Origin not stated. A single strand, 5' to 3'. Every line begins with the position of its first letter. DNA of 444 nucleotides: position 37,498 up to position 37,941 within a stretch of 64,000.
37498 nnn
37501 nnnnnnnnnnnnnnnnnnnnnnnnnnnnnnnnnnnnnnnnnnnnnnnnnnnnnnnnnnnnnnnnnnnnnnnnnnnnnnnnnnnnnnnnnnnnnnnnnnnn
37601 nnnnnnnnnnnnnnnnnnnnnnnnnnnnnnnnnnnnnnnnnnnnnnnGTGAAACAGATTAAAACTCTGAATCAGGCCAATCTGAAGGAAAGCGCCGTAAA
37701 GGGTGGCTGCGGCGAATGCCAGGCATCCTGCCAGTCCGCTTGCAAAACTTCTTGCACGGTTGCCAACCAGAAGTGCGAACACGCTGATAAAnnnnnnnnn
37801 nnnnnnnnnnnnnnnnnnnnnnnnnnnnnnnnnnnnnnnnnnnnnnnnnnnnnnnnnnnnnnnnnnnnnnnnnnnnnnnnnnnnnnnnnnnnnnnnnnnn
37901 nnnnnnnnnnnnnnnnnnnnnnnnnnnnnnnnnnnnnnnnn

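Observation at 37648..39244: Unlisted 48-aa six-cysteine RiPP precursor (SCIFF type) with its radical SAM/SPASM maturase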

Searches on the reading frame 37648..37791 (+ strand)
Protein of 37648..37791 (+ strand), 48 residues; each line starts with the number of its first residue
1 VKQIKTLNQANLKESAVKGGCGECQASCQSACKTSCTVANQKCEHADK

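Call 4: search_protein_families(library=ncbifam, proteins=[window:37648-37791:+], max_evalue=0.01)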
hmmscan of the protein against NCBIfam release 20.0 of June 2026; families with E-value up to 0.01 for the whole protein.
seq(48 aa): 1 family
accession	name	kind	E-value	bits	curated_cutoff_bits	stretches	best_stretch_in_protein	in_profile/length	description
TIGR03973.1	six_Cys_in_45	equivalog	4.4e-23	80.9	50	1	2-44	1-43/43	six-cysteine ranthipeptide SCIFF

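Call 5: search_protein_families(library=pfam, proteins=[window:37648-37791:+], max_evalue=0.01)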
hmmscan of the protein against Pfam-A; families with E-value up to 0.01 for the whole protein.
seq(48 aa): 1 family
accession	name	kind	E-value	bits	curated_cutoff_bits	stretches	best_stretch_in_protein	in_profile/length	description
PF13165.11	SCIFF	-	3.4e-23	81.7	27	1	2-44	1-43/44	Six-cysteine peptide SCIFF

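Call 11: find_homologous_proteins(query=window:37648-37791:+, max_evalue=0.001)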
Query seq(48 aa) (48 aa): 2292 proteins with E <= 0.001 among 2294 candidates; the best 120 are listed.
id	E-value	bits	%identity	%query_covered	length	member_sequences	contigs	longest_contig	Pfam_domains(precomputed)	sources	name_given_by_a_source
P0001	3.4e-22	93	98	100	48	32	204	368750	PF13165.12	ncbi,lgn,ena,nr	ncbi:MAG TPA: six-cysteine ranthipeptide SCIFF [Firmicutes bacterium]|nr:six-cysteine ranthipeptide 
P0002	5.3e-20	87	90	100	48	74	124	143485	PF13165.12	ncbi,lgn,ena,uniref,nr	ncbi:MAG TPA: six-cysteine ranthipeptide SCIFF [Candidatus Gallacutalibacter pullicola]|uniref:Six-c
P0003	9.4e-20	86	88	100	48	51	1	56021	PF13165.12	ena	-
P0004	1.4e-19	85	89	98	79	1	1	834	PF13165.12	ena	-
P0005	1.6e-19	85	90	100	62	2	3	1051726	PF13165.12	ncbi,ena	-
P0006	1.8e-19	85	89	98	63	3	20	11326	PF13165.12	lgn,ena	-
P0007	1.9e-19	85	88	100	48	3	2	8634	PF13165.12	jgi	jgi:predicted ribosomally synthesized six-cysteine peptide SCIFF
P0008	2.1e-19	85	91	98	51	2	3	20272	PF13165.12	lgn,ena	-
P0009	2.1e-19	85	88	100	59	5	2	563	PF13165.12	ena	-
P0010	2.7e-19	84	88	100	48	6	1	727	PF13165.12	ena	-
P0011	3.2e-19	84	85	100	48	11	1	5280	PF13165.12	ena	-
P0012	3.4e-19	84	88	100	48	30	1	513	PF13165.12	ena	-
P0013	3.5e-19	84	93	96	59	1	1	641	PF13165.12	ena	-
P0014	3.5e-19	84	89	98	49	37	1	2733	PF13165.12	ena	-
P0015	3.7e-19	84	91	94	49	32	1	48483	PF13165.12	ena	-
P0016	3.8e-19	84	85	100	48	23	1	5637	PF13165.12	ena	-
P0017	4.0e-19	84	90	100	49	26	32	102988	PF13165.12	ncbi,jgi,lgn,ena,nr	ncbi:MAG TPA: six-cysteine peptide SCIFF [Ruminococcaceae bacterium]|nr:six-cysteine peptide SCIFF [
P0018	4.5e-19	84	89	98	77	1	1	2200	PF13165.12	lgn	-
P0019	4.7e-19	84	91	98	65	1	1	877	PF13165.12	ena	-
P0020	5.1e-19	84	90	100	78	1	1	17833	PF13165.12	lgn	-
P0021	6.4e-19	83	89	98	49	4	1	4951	PF13165.12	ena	-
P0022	8.5e-19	83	88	100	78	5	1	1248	PF13165.12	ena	-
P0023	8.5e-19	83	93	94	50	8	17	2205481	PF13165.12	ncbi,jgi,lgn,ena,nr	ncbi:MAG: six-cysteine peptide SCIFF [Clostridiales bacterium]|jgi:predicted ribosomally synthesized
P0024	9.1e-19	83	88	100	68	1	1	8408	PF13165.12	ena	-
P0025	9.5e-19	83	88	100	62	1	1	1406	PF13165.12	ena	-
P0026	9.8e-19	83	88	100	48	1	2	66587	PF13165.12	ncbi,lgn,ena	-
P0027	1.1e-18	83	85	100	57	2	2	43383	PF13165.12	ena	-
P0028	1.1e-18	83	88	100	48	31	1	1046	PF13165.12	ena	-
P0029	1.4e-18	82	89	94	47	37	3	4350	PF13165.12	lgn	-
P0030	1.6e-18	82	80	85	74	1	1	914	PF13165.12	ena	-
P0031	1.8e-18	82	88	100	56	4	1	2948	PF13165.12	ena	-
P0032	1.8e-18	82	85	100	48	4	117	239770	PF13165.12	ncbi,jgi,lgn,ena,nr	ncbi:MAG: six-cysteine peptide SCIFF [Oscillospiraceae bacterium]|nr:six-cysteine peptide SCIFF [Osc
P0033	2.0e-18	82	89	98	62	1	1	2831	PF13165.12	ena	-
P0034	2.0e-18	82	89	94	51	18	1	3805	PF13165.12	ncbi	ncbi:MAG: six-cysteine ranthipeptide SCIFF [Oscillospiraceae bacterium]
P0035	2.1e-18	82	89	98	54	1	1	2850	PF13165.12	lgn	-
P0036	2.1e-18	82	85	98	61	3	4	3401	PF13165.12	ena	-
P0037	2.2e-18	82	88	100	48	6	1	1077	PF13165.12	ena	-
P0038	2.2e-18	82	87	98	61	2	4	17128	PF13165.12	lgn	-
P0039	2.4e-18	81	85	98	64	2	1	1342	PF13165.12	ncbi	-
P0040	2.5e-18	81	83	100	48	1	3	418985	PF13165.12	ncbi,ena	-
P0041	2.7e-18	81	89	98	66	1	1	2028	PF13165.12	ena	-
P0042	2.9e-18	81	91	94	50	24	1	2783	PF13165.12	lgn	-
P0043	3.0e-18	81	88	98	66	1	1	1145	PF13165.12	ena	-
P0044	3.6e-18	81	85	100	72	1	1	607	PF13165.12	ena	-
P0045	3.8e-18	81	85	100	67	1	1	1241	PF13165.12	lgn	-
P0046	4.0e-18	81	85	100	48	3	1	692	PF13165.12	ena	-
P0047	4.5e-18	81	87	98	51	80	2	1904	PF13165.12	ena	-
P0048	4.6e-18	81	89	98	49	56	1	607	PF13165.12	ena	-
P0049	4.7e-18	81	85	100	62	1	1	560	PF13165.12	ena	-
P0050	5.2e-18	80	88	100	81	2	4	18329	PF13165.12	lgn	-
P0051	5.7e-18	80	91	94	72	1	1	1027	PF13165.12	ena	-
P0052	7.3e-18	80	85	100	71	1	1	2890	PF13165.12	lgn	-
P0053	8.0e-18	80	80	90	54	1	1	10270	PF13165.12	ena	-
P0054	8.5e-18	80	95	90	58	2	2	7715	PF13165.12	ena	-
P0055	8.7e-18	80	85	100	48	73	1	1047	PF13165.12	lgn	-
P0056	1.0e-17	80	85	100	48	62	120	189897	PF13165.12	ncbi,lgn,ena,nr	ncbi:MAG TPA: six-cysteine ranthipeptide SCIFF [Candidatus Merdivicinus intestinavium]|nr:six-cystei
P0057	1.0e-17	80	79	100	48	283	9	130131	PF13165.12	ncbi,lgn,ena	-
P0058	1.2e-17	79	83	100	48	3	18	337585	PF13165.12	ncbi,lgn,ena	-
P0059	1.4e-17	79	87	98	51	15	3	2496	PF13165.12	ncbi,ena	-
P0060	1.5e-17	79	91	92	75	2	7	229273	PF13165.12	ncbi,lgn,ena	-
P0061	1.6e-17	79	87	98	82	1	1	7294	PF13165.12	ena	-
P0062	1.6e-17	79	91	92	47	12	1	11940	PF13165.12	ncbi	-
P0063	1.6e-17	79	95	90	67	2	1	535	PF13165.12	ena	-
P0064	1.8e-17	79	91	92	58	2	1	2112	PF13165.12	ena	-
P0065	2.2e-17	79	95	90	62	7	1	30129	PF13165.12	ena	-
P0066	2.2e-17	79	85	100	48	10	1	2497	PF13165.12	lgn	-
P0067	2.2e-17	79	95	90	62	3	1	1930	PF13165.12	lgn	-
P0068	2.5e-17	78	95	90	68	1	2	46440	PF13165.12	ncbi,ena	-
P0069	2.5e-17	78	95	90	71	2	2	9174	PF13165.12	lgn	-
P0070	2.7e-17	78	83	98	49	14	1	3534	PF13165.12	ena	-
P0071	2.7e-17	78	83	100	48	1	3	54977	PF13165.12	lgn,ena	-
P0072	2.8e-17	78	93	90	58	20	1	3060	PF13165.12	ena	-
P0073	2.8e-17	78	93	92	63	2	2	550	PF13165.12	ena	-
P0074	3.0e-17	78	89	94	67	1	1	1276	PF13165.12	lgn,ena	-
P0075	3.1e-17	78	85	98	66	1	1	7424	PF13165.12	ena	-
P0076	3.2e-17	78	81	100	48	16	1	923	PF13165.12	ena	-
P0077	3.3e-17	78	81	100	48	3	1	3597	PF13165.12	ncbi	ncbi:MAG: six-cysteine ranthipeptide SCIFF [Butyricicoccaceae bacterium]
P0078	3.4e-17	78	85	100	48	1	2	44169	PF13165.12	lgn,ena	-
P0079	3.5e-17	78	83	98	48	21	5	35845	PF13165.12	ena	-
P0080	3.5e-17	78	87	94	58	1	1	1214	PF13165.12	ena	-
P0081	3.6e-17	78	77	100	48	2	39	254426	PF13165.12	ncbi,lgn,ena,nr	ncbi:MAG: six-cysteine ranthipeptide SCIFF [Oscillospiraceae bacterium]|nr:six-cysteine ranthipeptid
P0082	3.7e-17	78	83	100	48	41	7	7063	PF13165.12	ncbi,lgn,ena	-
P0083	3.8e-17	78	95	90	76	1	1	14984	PF13165.12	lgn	-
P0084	4.2e-17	78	89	94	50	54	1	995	PF13165.12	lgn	-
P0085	4.5e-17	78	81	100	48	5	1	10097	PF13165.12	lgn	-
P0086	4.6e-17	78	83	96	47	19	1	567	PF13165.12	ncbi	-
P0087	4.6e-17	78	91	92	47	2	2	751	PF13165.12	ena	-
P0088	4.6e-17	78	83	98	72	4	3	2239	PF13165.12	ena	-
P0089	4.6e-17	78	83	100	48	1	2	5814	PF13165.12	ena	-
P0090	5.1e-17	77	79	100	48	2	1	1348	PF13165.12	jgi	jgi:predicted ribosomally synthesized six-cysteine peptide SCIFF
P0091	5.5e-17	77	81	100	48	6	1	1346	PF13165.12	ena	-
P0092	5.7e-17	77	79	100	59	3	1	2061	PF13165.12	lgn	-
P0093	5.9e-17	77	95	90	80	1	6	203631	PF13165.12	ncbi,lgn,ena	-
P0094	5.9e-17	77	85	96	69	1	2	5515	PF13165.12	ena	-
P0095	6.2e-17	77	89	94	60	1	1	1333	PF13165.12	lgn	-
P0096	6.5e-17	77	81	100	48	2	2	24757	PF13165.12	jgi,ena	-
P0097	6.7e-17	77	89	92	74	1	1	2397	PF13165.12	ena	-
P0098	7.0e-17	77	83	98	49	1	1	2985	PF13165.12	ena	-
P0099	7.8e-17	77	81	98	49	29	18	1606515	PF13165.12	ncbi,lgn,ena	-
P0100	7.8e-17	77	79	100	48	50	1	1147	PF13165.12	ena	-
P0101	8.7e-17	77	81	98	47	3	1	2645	PF13165.12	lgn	-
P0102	8.9e-17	77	91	92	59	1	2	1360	PF13165.12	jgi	jgi:predicted ribosomally synthesized six-cysteine peptide SCIFF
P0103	9.0e-17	77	81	100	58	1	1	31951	PF13165.12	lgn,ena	-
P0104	9.2e-17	77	84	94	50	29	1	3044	PF13165.12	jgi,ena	-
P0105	9.3e-17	77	83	100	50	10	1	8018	PF13165.12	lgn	-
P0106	9.3e-17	77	79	100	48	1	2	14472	PF13165.12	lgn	-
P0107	9.3e-17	77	84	94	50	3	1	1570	PF13165.12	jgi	-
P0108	1.0e-16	77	89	92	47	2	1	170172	PF13165.12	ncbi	-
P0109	1.0e-16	76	81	100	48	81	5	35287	PF13165.12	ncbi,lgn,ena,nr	ncbi:MAG TPA: six-cysteine ranthipeptide SCIFF [Oscillospiraceae bacterium]|nr:six-cysteine ranthipe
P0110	1.0e-16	76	87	94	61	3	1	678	PF13165.12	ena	-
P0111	1.1e-16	76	89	92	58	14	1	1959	PF13165.12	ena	-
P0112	1.1e-16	76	79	98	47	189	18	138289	PF13165.12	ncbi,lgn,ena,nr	ncbi:MAG: six-cysteine peptide SCIFF [Clostridia bacterium]|nr:six-cysteine peptide SCIFF [Clostridi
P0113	1.1e-16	76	93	90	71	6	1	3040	PF13165.12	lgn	-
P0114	1.2e-16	76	85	100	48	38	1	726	PF13165.12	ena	-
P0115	1.2e-16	76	91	90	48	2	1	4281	PF13165.12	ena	-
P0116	1.2e-16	76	81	98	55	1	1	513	PF13165.12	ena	-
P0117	1.3e-16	76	91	92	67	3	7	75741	PF13165.12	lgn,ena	-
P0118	1.3e-16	76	93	90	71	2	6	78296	PF13165.12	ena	-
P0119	1.4e-16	76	87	94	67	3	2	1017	PF13165.12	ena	-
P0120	1.5e-16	76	87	94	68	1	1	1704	PF13165.12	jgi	jgi:predicted ribosomally synthesized six-cysteine peptide SCIFF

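Call 15: find_encoding_contigs(protein=window:37648-37791:+, flank=6000, max_places=6)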
Protein seq(48 aa) (48 aa): 23 contigs read that carry it; 6 places shown.
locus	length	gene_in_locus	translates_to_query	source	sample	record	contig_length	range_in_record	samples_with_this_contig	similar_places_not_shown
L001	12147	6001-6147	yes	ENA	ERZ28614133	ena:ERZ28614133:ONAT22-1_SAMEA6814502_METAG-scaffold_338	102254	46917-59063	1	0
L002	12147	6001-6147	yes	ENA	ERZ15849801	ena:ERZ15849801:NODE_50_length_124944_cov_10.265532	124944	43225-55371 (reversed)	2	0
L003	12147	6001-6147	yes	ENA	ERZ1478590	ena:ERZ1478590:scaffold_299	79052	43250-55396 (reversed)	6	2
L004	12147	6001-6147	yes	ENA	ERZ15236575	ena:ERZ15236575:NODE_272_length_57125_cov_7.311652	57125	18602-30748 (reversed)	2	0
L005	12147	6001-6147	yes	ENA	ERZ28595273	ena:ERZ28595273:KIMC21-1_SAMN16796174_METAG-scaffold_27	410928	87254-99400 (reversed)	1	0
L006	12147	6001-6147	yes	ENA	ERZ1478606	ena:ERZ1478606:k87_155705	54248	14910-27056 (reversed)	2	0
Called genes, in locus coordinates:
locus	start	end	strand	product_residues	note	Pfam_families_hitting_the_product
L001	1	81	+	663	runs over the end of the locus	PF02401:LYTB, PF17092:PCB_OB (faint), PF00575:S1, PF21710:Spt6_S1 (faint), PF00575:S1, PF23459:S1_RRP5, PF00575:S1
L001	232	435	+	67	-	PF08984:DUF1858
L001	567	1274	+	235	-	PF12847:Methyltransf_18, PF04816:TrmK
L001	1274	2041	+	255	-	PF01784:DUF34_NIF3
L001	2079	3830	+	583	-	PF05833:NFACT_N, PF05670:NFACT-R_1, PF18297:NFACT-R_2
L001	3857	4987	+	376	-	PF01702:TGT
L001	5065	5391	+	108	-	PF02699:YajC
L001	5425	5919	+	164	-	-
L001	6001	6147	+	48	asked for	PF13165:SCIFF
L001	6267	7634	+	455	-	PF04055:Radical_SAM, PF13353:Fer4_12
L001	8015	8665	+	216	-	-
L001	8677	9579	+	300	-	PF02899:Phage_int_SAM_1, PF13495:Phage_int_SAM_4, PF00589:Phage_integrase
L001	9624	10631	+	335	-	PF04854:DUF624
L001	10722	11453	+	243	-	PF01520:Amidase_3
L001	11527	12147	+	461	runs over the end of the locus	PF18073:Zn_ribbon_LapB, PF13481:AAA_25, PF03796:DnaB_C (weak), PF06745:ATPase, PF23442:DUF7125 (weak), PF00004:AAA (weak), PF13541:ChlI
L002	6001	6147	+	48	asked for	PF13165:SCIFF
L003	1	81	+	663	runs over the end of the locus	PF02401:LYTB, PF17092:PCB_OB (faint), PF00575:S1, PF21710:Spt6_S1 (faint), PF00575:S1, PF23459:S1_RRP5, PF00575:S1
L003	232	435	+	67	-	PF08984:DUF1858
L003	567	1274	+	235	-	PF12847:Methyltransf_18, PF04816:TrmK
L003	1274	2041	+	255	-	PF01784:DUF34_NIF3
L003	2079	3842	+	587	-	PF05833:NFACT_N, PF05670:NFACT-R_1, PF18297:NFACT-R_2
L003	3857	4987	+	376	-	PF01702:TGT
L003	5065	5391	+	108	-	PF02699:YajC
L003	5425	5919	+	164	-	-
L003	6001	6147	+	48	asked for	PF13165:SCIFF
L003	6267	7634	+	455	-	PF04055:Radical_SAM, PF13353:Fer4_12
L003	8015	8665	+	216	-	-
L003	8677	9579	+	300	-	PF02899:Phage_int_SAM_1, PF13495:Phage_int_SAM_4, PF00589:Phage_integrase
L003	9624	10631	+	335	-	PF04854:DUF624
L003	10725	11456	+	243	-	PF01520:Amidase_3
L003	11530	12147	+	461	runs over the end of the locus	PF18073:Zn_ribbon_LapB, PF13481:AAA_25, PF03796:DnaB_C (weak), PF06745:ATPase, PF23442:DUF7125 (weak), PF00004:AAA (weak), PF13541:ChlI (weak)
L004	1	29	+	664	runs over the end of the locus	PF02401:LYTB, PF21710:Spt6_S1 (faint), PF17092:PCB_OB (faint), PF00575:S1, PF23459:S1_RRP5 (weak), PF00575:S1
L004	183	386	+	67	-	PF08984:DUF1858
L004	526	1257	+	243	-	PF12847:Methyltransf_18, PF04816:TrmK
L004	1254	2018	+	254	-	PF01784:DUF34_NIF3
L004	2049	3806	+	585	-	PF05833:NFACT_N, PF05670:NFACT-R_1, PF18297:NFACT-R_2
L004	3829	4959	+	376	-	PF01702:TGT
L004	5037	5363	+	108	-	PF02699:YajC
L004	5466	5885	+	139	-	PF12670:DUF3792 (weak)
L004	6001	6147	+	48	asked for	PF13165:SCIFF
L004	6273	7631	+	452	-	PF04055:Radical_SAM, PF13353:Fer4_12, PF13186:SPASM (weak)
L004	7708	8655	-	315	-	-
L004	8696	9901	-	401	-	PF01467:CTP_transf_like (faint), PF05636:HIGH_NTase1, PF16581:HIGH_NTase1_ass (weak)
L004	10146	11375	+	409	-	PF00871:Acetate_kinase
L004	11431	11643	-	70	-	PF04070:DUF378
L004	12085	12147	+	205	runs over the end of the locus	PF01944:SpoIIM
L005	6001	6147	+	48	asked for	PF13165:SCIFF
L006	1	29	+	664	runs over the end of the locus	PF02401:LYTB, PF21710:Spt6_S1 (faint), PF17092:PCB_OB (faint), PF00575:S1, PF23459:S1_RRP5 (weak), PF00575:S1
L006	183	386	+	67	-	PF08984:DUF1858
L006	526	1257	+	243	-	PF12847:Methyltransf_18, PF04816:TrmK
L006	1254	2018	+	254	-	PF01784:DUF34_NIF3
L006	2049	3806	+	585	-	PF05833:NFACT_N, PF05670:NFACT-R_1, PF18297:NFACT-R_2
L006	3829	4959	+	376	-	PF01702:TGT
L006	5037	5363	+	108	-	PF02699:YajC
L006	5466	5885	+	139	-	PF12670:DUF3792 (weak)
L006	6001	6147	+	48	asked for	PF13165:SCIFF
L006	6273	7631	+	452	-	PF04055:Radical_SAM, PF13353:Fer4_12, PF13186:SPASM (weak)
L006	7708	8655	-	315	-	-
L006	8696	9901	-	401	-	PF01467:CTP_transf_like (faint), PF05636:HIGH_NTase1, PF16581:HIGH_NTase1_ass (weak)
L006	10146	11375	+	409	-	PF00871:Acetate_kinase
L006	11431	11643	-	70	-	PF04070:DUF378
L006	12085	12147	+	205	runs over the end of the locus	PF01944:SpoIIM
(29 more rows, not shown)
